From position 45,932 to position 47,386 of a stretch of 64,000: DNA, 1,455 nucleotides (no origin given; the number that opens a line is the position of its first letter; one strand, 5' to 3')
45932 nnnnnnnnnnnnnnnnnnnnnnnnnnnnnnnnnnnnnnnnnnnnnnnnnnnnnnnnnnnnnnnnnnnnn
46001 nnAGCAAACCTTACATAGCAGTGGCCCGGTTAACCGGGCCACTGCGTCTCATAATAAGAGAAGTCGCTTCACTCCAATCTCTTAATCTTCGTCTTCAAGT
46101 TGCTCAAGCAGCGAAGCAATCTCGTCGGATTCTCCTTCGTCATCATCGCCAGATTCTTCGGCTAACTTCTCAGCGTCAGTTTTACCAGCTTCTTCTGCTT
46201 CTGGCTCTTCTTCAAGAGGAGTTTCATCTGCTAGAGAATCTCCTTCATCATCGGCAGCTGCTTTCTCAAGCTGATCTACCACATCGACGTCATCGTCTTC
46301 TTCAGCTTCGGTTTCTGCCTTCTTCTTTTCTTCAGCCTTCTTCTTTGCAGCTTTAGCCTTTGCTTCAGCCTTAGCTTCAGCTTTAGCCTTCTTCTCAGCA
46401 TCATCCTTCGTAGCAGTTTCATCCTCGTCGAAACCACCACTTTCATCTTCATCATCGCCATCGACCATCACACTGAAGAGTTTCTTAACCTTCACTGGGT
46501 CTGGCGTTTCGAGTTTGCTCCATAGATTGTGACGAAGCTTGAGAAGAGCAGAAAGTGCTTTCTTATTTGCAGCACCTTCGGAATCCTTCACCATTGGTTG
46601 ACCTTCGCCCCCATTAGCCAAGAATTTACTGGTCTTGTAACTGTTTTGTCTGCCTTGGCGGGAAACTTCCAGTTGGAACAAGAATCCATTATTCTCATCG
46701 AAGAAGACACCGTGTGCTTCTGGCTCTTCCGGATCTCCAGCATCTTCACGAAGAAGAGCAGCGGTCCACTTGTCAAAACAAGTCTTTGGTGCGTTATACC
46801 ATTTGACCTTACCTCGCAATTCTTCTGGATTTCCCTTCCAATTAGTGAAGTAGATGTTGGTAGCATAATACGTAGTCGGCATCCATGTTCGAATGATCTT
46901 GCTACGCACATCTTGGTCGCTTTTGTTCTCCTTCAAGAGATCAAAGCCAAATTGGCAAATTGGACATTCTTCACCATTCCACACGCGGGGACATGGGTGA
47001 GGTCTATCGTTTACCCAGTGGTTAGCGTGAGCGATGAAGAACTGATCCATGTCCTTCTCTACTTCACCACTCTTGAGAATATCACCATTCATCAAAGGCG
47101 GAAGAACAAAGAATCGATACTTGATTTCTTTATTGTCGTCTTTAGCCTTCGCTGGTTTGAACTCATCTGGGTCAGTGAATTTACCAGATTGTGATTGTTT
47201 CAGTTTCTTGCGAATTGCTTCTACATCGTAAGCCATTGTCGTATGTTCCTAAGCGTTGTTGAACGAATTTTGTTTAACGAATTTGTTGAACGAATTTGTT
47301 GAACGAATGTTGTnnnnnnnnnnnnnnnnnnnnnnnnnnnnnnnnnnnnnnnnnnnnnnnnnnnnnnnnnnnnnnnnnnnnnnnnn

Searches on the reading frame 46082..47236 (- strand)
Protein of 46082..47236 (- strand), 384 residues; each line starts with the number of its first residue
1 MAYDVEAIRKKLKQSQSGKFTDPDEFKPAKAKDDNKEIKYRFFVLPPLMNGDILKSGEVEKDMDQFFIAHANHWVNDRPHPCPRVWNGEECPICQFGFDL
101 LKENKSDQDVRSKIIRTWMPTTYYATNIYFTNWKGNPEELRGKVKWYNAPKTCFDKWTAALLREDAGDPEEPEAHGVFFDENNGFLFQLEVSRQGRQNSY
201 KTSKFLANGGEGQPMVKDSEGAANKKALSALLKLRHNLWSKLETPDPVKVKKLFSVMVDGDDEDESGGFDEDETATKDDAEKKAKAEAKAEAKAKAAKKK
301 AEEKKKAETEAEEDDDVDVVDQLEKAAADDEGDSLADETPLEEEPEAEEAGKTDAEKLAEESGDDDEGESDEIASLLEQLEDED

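Call 5: search_protein_families(library=pfam, proteins=[window:46082-47236:-], max_evalue=0.01)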
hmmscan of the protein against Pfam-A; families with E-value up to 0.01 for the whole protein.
window:46082-47236:- (384 aa): 1 family
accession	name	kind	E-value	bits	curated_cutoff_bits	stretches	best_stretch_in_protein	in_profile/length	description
PF08804.16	gp32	-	4e-11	43.7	26.8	1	62-207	30-166/208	gp32 DNA binding protein like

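Call 6: search_protein_families(library=phrogs, proteins=[window:46082-47236:-], max_evalue=0.001)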
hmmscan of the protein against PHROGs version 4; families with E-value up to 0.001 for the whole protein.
window:46082-47236:- (384 aa): 2 families
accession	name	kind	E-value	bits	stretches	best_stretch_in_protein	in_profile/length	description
phrog_224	-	DNA, RNA and nucleotide metabolism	1.1e-08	36.3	1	4-324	13-313/318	single strand DNA binding protein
phrog_1192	-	DNA, RNA and nucleotide metabolism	0.00025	21.6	0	26-350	28-297/326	single strand DNA binding protein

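Call 11: search_dna_similar(query=window:46082-47236:-, collection=phages, mode=protein, max_rows=30)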
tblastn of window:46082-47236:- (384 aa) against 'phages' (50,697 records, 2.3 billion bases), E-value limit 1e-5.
No match.

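Call 12: find_related_loci(query=window:46082-47236:-, collection=viral_contigs, flank=4000)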
Query window:46082-47236:- (384 aa) in viral_contigs; peptide patterns used: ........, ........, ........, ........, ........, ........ (x = any residue, [..] = any of these).
192 stretches matched a pattern; 11 encode a relative of the query (tblastn E <= 1e-3); 11 distinct loci.
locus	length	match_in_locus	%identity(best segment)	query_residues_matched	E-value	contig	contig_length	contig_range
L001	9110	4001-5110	58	1-384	7e-143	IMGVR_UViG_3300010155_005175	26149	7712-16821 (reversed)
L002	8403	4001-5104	58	1-384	8e-143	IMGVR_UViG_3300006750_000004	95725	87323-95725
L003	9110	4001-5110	58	1-384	7e-143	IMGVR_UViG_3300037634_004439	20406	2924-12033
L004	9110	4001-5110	58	1-384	7e-143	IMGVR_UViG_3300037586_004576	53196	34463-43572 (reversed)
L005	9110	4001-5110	58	1-384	7e-143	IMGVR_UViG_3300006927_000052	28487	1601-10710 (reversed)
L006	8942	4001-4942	50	1-323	1e-103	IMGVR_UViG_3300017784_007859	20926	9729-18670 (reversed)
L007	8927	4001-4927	52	1-315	6e-102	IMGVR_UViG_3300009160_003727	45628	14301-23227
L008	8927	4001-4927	52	1-315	1e-101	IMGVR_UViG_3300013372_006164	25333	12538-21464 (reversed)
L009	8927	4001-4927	52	1-315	6e-102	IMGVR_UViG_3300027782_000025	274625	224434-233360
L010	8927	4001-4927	52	1-315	1e-101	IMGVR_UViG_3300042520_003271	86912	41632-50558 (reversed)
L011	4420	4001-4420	59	1-141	2e-53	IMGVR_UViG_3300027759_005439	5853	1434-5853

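Call 16: find_related_loci(query=window:46082-47236:-, collection=metagenome_contigs, flank=3000)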
Query window:46082-47236:- (384 aa) in metagenome_contigs; peptide patterns used: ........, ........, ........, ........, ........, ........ (x = any residue, [..] = any of these).
600 stretches matched a pattern (row limit reached: there are more); 4 encode a relative of the query (tblastn E <= 1e-3); 4 distinct loci.
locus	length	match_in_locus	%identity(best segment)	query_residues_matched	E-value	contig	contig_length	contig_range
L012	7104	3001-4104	58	1-384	2e-143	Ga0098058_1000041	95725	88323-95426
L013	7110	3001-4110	58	1-384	2e-143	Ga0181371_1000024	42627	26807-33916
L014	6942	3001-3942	50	1-323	3e-104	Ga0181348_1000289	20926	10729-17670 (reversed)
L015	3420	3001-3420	59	1-141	6e-54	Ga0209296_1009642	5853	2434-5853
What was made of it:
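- Tried and rejected: The metagenome scan added no closer relative (call 16).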

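Call 17: find_homologous_proteins(query=window:46082-47236:-, max_evalue=1e-10)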
Query window:46082-47236:- (384 aa): 162 proteins with E <= 1e-10 among 8000 candidates; the best 120 are listed.
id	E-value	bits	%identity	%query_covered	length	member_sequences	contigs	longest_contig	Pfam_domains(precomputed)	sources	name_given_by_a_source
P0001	3.1e-252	855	100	100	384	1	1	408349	PF08804.17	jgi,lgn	-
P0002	1.0e-146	508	60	100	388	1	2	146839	PF08804.17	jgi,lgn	-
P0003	4.0e-145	502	58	100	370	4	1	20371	PF08804.17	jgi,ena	-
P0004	1.5e-144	500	58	97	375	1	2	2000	PF08804.17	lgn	-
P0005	2.2e-143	497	57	92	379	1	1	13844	-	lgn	-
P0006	2.6e-142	493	59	100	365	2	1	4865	PF08804.17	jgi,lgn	jgi:hypothetical protein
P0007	7.7e-142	491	68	67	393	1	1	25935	PF08804.17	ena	-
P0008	6.2e-139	482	69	67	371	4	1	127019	-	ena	-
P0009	1.1e-138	481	58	97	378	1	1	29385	PF08804.17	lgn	-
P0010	3.1e-138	480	58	100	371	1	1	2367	PF08804.17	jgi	jgi:hypothetical protein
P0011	4.9e-138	479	69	67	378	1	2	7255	-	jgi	jgi:hypothetical protein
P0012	8.5e-138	478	59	100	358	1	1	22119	PF08804.17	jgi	jgi:hypothetical protein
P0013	3.4e-137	476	67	67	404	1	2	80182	-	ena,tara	tara:strand:- start:584 stop:1798 length:1215 start_codon:yes stop_codon:yes gene_type:complete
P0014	2.5e-136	473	57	100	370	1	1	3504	PF08804.17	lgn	-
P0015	8.3e-135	468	53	97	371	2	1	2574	PF08804.17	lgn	-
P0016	3.9e-133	463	54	96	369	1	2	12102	PF08804.17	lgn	-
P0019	1.7e-131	457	58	100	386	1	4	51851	PF08804.17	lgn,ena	-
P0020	3.7e-131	456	67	72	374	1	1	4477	PF08804.17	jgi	-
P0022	1.5e-130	454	67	72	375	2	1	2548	PF08804.17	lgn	-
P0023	1.5e-130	454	57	85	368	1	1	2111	PF08804.17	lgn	-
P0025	9.4e-129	448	66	67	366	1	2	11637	PF08804.17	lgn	-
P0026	5.0e-128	446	54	100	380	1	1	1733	PF08804.17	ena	-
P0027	6.4e-128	446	66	71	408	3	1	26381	-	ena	-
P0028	5.6e-127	443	62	67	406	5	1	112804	PF08804.17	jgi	-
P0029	2.0e-126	441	52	97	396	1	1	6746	PF08804.17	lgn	-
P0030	3.9e-126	440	63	67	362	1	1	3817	PF08804.17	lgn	-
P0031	1.0e-125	438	63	71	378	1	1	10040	PF08804.17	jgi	jgi:hypothetical protein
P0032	1.2e-125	438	54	99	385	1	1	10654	PF08804.17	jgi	-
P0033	2.8e-125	437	64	71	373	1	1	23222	PF08804.17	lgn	-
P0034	4.5e-125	436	54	100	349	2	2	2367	PF08804.17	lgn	-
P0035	6.1e-125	436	54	100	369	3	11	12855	PF08804.17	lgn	-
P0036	7.1e-125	436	65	67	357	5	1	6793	PF08804.17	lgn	-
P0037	1.9e-124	434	53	99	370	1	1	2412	PF08804.17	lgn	-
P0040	4.5e-124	433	62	67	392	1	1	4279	PF08804.17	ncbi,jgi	-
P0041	2.0e-123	431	65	67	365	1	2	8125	PF08804.17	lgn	-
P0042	2.4e-123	431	52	100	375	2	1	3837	PF08804.17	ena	-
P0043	2.5e-123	431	60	76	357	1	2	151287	PF08804.17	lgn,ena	-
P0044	2.6e-123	431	62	67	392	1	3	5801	PF08804.17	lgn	-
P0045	2.1e-122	428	54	100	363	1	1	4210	PF08804.17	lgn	-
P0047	3.5e-122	427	51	100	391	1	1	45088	PF08804.17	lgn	-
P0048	1.6e-121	425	60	79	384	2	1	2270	PF08804.17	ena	-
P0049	5.1e-121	423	54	100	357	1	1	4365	PF08804.17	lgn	-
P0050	9.7e-121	422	53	100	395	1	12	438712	PF08804.17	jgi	jgi:hypothetical protein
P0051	3.9e-120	420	63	72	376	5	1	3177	PF08804.17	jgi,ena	-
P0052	9.8e-119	415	60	67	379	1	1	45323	PF08804.17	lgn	-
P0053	1.1e-118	415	59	81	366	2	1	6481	PF08804.17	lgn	-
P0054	1.2e-118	415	52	99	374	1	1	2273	PF08804.17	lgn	-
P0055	2.7e-118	414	51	100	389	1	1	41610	PF08804.17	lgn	-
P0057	7.4e-118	413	62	71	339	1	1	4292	PF08804.17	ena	-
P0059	9.2e-117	409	53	84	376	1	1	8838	PF08804.17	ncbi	-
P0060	1.0e-116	409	51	89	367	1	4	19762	PF08804.17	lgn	-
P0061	1.5e-116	408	54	100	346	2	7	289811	PF08804.17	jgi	-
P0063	3.3e-116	407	61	67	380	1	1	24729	PF08804.17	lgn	-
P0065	1.5e-114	402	50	100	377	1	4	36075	PF08804.17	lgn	-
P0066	2.8e-114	401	52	89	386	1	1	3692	PF08804.17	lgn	-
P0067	4.6e-114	400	49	99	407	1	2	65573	PF08804.17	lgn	-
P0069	9.4e-114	399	57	82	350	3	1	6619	PF08804.17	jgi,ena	-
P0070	3.9e-113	397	59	77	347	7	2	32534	PF08804.17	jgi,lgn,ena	-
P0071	6.9e-113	396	48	99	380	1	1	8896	PF08804.17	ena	-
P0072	7.3e-113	396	62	67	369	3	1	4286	PF08804.17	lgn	-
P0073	8.5e-113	396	54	83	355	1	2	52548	PF08804.17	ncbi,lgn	-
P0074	3.7e-112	394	50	90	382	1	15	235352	PF08804.17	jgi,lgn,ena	-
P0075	8.2e-112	393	63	67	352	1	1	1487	PF08804.17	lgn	-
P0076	9.4e-112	392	48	100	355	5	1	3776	PF08804.17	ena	-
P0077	1.5e-111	392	50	89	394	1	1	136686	PF08804.17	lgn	-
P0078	2.3e-111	391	51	100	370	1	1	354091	PF08804.17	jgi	-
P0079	2.7e-111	391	60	67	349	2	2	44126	PF08804.17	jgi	jgi:hypothetical protein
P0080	4.9e-111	390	51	99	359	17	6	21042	PF08804.17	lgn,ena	-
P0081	7.5e-111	390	49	99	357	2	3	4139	PF08804.17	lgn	-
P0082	1.6e-110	388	45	99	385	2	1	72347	PF08804.17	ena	-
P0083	6.9e-110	386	54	80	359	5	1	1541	PF08804.17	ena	-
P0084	1.7e-109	385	46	100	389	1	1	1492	PF08804.17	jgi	jgi:hypothetical protein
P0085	4.0e-109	384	53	83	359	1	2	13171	PF08804.17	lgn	-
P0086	4.6e-109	384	60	67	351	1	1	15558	PF08804.17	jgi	jgi:hypothetical protein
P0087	1.1e-108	382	51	89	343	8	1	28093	PF08804.17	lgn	-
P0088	3.4e-108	381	48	99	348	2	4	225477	PF08804.17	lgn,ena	-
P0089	4.6e-108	380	48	100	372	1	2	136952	PF08804.17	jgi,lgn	jgi:hypothetical protein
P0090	1.3e-107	379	49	89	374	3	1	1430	PF08804.17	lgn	-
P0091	1.6e-107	379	63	63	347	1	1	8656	PF08804.17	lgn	-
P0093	2.1e-107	378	60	71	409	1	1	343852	PF08804.17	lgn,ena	-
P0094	4.1e-107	377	49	100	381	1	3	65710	PF08804.17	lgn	-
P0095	6.5e-106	373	54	81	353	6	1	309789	PF08804.17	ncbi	-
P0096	2.0e-104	368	47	100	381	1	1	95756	PF08804.17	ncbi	-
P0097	2.9e-104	368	47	100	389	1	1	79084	PF08804.17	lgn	-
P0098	9.9e-103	363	48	100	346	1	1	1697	PF08804.17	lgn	-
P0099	2.3e-102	362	46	100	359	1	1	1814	PF08804.17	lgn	-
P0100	3.3e-102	361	58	67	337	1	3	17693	PF08804.17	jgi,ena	-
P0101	4.8e-102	361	57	71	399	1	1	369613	PF08804.17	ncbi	-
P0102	5.7e-102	360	55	71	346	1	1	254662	PF08804.17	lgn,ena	-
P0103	8.2e-102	360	47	100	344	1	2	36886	PF08804.17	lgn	-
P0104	1.6e-101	359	50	80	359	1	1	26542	PF08804.17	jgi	-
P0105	2.0e-101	358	47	100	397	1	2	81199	PF08804.17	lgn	-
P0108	2.3e-99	352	46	100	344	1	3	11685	PF08804.17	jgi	jgi:hypothetical protein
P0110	7.9e-99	350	58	68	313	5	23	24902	PF08804.17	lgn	-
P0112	1.4e-97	346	45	95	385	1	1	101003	PF08804.17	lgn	-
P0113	2.3e-97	345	58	66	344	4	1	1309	PF08804.17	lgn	-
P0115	2.2e-96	342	53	75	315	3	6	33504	PF08804.17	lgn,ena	-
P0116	2.9e-96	341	63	61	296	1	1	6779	PF08804.17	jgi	jgi:hypothetical protein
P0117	3.6e-96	341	46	100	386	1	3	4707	PF08804.17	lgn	-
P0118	5.1e-96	341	48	90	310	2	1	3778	PF08804.17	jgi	jgi:hypothetical protein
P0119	8.0e-96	340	50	84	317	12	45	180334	PF08804.17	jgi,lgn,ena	jgi:hypothetical protein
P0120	1.1e-95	340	44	100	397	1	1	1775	PF08804.17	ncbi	-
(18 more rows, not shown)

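Call 24: find_related_loci(query=A1, collection=viral_contigs, flank=1500)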
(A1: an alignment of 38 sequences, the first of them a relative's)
Query A1 (384 aa) in viral_contigs; peptide patterns used: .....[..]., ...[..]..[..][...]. (x = any residue, [..] = any of these).
105 stretches matched a pattern; 67 encode a relative of the query (tblastn E <= 1e-3); 65 distinct loci.
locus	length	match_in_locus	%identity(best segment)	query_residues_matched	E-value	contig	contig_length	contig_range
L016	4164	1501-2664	60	1-384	6e-144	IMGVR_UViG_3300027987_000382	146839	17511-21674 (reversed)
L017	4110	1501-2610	58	1-384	2e-142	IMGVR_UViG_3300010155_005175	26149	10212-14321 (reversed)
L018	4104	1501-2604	58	1-384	2e-142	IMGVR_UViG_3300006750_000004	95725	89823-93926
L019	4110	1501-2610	58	1-384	2e-142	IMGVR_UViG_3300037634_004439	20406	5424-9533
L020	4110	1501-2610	58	1-384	2e-142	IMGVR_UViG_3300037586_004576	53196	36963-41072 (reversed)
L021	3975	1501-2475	57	3-323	4e-128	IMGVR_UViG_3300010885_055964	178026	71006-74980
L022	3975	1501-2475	57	3-323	4e-128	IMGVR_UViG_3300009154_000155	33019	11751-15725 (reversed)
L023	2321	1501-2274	63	3-258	8e-121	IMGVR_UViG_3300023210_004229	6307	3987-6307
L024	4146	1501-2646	45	3-378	6e-116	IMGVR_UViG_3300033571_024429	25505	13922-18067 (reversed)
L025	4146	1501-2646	45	3-378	6e-116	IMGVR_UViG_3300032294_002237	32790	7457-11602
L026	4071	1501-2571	50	1-346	2e-115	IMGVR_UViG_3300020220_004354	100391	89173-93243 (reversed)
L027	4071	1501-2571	50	1-346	2e-115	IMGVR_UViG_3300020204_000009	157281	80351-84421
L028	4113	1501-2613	48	1-384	3e-115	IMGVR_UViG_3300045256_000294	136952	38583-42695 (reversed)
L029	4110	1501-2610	51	1-384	3e-113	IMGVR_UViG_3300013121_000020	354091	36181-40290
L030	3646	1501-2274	61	1-259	5e-113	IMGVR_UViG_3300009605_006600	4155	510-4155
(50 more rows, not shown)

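Call 27: find_related_loci(query=A1, collection=viral_contigs, flank=10000)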
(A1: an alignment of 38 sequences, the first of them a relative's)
Query A1 (384 aa) in viral_contigs; peptide patterns used: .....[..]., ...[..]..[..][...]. (x = any residue, [..] = any of these).
105 stretches matched a pattern; 67 encode a relative of the query (tblastn E <= 1e-3); 65 distinct loci.
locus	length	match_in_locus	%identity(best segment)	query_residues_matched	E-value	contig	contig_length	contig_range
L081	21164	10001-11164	60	1-384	2e-143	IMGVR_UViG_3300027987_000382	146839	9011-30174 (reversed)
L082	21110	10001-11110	58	1-384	7e-142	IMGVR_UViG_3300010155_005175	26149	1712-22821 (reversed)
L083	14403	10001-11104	58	1-384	9e-142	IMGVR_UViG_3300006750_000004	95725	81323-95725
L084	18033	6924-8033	58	1-384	7e-142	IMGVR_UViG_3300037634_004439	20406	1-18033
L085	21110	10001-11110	58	1-384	7e-142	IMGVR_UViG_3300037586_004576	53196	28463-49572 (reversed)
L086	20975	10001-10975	57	3-323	1e-127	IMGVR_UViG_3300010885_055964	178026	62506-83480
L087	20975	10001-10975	57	3-323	1e-127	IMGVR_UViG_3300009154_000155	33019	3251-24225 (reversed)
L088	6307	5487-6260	63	3-258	5e-118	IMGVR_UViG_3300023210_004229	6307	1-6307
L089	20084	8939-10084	45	3-378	2e-115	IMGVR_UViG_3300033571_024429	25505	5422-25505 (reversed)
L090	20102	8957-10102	45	3-378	2e-115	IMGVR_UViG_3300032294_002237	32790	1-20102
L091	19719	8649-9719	50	1-346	8e-115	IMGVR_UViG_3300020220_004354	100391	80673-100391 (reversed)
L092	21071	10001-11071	50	1-346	8e-115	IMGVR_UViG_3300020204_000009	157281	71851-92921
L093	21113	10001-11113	48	1-384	9e-115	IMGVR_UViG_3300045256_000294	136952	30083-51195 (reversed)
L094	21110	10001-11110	51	1-384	1e-112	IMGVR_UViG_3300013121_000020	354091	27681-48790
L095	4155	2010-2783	61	1-259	2e-112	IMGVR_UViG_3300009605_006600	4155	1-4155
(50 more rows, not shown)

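Call 36: search_solved_structures(query=A1, max_evalue=0.01, show_alignments=2)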
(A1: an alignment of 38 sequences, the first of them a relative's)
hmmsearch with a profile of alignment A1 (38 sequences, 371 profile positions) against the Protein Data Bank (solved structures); distinct sequences matched with E-value up to 0.01: 0.

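Call 38: find_encoding_contigs(protein=P0001, flank=10000, max_places=3)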
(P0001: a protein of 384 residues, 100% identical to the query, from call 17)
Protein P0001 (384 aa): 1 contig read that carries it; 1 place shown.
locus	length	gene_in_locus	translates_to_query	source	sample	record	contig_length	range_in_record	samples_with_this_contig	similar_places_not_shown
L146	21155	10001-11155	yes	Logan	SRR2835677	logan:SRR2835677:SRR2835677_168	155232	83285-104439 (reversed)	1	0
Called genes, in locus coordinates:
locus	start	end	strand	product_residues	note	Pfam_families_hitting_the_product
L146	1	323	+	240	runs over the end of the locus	PF02348:CTP_transf_3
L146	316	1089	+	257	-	PF03167:UDG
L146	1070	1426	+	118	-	PF03118:RNA_pol_A_CTD (weak)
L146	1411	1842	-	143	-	-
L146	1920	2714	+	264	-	PF27659:CHP02642 (faint), PF15777:Anti-TRAP (weak)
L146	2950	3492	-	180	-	-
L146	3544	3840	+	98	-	-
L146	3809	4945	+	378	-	PF00154:RecA_N, PF06745:ATPase (weak), PF08423:Rad51, PF21096:RecA_C (weak)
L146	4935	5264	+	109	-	-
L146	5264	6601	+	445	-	PF13481:AAA_25 (faint), PF03796:DnaB_C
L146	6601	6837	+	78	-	-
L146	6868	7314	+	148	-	PF00166:Cpn10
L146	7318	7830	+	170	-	-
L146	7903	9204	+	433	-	PF00476:DNA_pol_A (weak)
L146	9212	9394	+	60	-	-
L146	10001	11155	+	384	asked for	PF08804:gp32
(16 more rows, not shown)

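Call 41: find_encoding_contigs(protein=P0008, flank=3000, max_places=2)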
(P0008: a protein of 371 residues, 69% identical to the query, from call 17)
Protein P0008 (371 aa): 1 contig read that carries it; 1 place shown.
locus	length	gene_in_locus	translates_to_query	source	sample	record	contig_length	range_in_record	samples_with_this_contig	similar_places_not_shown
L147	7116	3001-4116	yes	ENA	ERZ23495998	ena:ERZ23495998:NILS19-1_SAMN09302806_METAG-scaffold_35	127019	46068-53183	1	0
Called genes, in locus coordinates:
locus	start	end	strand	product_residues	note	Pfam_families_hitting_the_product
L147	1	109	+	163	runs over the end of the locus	-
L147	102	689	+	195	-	PF13578:Methyltransf_24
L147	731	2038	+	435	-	PF00476:DNA_pol_A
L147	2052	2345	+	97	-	-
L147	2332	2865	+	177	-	-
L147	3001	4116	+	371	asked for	-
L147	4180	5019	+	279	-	PF02739:5_3_exonuc_N, PF01367:5_3_exonuc (weak)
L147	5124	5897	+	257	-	-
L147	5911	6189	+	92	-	-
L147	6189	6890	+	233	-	PF19541:DUF6065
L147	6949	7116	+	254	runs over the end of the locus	PF13640:2OG-FeII_Oxy_3 (faint), PF13661:2OG-FeII_Oxy_4 (faint)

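Call 42: find_encoding_contigs(protein=P0013, flank=3000, max_places=2)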
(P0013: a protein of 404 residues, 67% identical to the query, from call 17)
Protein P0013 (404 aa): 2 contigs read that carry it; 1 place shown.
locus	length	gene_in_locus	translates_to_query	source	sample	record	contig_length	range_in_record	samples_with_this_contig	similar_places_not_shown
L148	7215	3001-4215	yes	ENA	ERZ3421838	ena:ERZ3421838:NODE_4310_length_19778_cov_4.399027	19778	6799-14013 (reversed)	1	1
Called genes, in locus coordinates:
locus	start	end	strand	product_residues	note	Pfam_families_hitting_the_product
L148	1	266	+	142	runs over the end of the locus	PF00166:Cpn10 (weak)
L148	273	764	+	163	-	-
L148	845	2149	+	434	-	PF00476:DNA_pol_A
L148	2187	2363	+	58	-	-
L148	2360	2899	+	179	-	-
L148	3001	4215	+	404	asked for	-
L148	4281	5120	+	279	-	PF02739:5_3_exonuc_N, PF01367:5_3_exonuc (faint)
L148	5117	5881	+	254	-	-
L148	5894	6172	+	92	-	-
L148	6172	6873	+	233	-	PF19541:DUF6065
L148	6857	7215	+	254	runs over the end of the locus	PF13640:2OG-FeII_Oxy_3 (faint), PF13661:2OG-FeII_Oxy_4 (faint)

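Call 43: find_encoding_contigs(protein=P0007, flank=3000, max_places=2)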
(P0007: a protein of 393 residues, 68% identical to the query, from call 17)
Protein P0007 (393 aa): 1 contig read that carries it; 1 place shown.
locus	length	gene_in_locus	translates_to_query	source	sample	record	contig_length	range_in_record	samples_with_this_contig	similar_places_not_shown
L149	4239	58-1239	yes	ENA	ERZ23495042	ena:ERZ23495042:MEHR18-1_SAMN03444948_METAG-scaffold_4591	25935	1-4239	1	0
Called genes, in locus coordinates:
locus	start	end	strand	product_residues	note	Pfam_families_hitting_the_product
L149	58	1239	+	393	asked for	PF08804:gp32 (weak)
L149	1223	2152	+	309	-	PF02739:5_3_exonuc_N, PF01367:5_3_exonuc (weak)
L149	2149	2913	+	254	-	-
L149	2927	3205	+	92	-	-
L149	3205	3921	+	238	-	PF19541:DUF6065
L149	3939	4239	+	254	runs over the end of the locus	PF13640:2OG-FeII_Oxy_3 (faint), PF13661:2OG-FeII_Oxy_4 (faint)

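Call 44: find_encoding_contigs(protein=P0027, flank=3000, max_places=2)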
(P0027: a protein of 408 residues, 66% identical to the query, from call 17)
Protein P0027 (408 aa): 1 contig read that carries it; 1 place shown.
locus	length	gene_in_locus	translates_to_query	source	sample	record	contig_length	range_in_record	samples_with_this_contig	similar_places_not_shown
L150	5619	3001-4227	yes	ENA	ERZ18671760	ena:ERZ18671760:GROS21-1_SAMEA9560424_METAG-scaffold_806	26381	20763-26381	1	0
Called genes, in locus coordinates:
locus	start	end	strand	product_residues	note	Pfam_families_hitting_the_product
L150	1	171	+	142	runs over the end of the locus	PF00166:Cpn10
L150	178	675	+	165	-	-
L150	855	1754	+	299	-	-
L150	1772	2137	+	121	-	-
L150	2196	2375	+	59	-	-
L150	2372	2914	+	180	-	-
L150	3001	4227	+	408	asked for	-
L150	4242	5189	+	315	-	-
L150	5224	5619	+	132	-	?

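Call 50: find_related_loci(query=A2, collection=viral_contigs, flank=1200)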
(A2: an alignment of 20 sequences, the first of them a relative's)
Query A2 (404 aa) in viral_contigs; peptide patterns used: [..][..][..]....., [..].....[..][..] (x = any residue, [..] = any of these).
101 stretches matched a pattern; 17 encode a relative of the query (tblastn E <= 1e-3); 17 distinct loci.
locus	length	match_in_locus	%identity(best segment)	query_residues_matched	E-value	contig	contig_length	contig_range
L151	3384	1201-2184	67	3-330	2e-147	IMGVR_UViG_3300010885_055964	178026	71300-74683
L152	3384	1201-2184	67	3-330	2e-147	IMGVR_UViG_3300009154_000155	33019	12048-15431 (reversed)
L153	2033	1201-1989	75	1-263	6e-145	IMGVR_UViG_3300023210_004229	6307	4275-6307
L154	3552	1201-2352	53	3-400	2e-131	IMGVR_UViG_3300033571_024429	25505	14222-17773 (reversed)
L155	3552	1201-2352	53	3-400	2e-131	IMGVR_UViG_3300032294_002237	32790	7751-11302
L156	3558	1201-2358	54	5-403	3e-129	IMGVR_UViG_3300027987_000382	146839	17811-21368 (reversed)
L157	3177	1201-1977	69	3-262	4e-127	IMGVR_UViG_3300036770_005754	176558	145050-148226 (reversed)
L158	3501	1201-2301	52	5-403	5e-120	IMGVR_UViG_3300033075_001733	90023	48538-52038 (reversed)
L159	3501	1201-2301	52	5-403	5e-120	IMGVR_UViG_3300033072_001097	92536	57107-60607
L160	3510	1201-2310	47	5-404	1e-110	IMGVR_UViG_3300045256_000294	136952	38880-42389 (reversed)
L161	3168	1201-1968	61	5-263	1e-107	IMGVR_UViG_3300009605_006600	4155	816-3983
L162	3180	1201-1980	59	1-263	2e-104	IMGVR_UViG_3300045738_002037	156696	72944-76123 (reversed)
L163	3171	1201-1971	57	5-263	4e-101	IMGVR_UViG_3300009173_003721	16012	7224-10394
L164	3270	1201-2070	53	5-296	3e-100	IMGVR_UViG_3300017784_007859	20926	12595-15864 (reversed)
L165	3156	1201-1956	57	5-263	7e-100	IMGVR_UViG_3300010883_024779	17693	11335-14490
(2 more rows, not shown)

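Call 52: find_encoding_contigs(protein=P0011, flank=1500, max_places=2)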
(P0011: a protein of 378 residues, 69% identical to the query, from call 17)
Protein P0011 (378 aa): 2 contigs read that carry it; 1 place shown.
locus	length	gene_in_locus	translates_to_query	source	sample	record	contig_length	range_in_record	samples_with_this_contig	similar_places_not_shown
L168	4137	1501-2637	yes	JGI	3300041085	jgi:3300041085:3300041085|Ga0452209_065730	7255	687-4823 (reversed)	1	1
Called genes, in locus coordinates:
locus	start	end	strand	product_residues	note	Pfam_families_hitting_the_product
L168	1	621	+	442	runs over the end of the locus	PF00476:DNA_pol_A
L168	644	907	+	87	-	-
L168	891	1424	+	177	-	PF11056:UvsY (weak)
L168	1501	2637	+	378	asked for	-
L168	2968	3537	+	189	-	PF02739:5_3_exonuc_N (weak), PF01367:5_3_exonuc (weak)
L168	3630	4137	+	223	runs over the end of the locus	-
